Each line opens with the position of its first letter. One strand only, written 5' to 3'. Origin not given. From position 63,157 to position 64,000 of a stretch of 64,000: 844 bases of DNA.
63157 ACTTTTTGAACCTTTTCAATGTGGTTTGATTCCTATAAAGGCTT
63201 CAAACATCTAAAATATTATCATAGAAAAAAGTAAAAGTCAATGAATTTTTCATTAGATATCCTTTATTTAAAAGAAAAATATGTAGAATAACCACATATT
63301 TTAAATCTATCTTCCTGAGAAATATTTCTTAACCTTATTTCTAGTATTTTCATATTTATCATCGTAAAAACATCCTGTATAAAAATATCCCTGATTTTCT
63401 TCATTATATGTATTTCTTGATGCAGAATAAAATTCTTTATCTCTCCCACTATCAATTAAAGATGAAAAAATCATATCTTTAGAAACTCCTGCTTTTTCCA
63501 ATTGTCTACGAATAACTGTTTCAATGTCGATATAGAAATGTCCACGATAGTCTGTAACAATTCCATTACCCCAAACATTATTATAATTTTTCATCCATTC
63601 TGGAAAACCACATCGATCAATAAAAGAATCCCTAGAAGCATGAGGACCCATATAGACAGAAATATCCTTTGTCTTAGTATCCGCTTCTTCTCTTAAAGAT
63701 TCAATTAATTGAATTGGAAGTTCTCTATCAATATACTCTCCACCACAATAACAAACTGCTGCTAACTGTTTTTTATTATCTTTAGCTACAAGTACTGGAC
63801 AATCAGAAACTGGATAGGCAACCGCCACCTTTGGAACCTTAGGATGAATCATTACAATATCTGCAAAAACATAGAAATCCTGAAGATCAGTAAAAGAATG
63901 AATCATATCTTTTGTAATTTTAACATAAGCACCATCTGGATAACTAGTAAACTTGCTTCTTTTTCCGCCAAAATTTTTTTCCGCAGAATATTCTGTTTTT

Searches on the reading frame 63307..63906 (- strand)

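Call 24: search_protein_families(library=pfam, proteins=[window:63307-63906:-], max_evalue=0.001)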
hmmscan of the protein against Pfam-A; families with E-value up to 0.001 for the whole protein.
window:63307-63906:- (199 aa): 1 family
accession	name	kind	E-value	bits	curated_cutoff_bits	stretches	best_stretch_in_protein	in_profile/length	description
PF02578.20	Cu-oxidase_4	-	5.3e-13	49.4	22.9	1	23-166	84-227/238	Multi-copper polyphenol oxidoreductase laccase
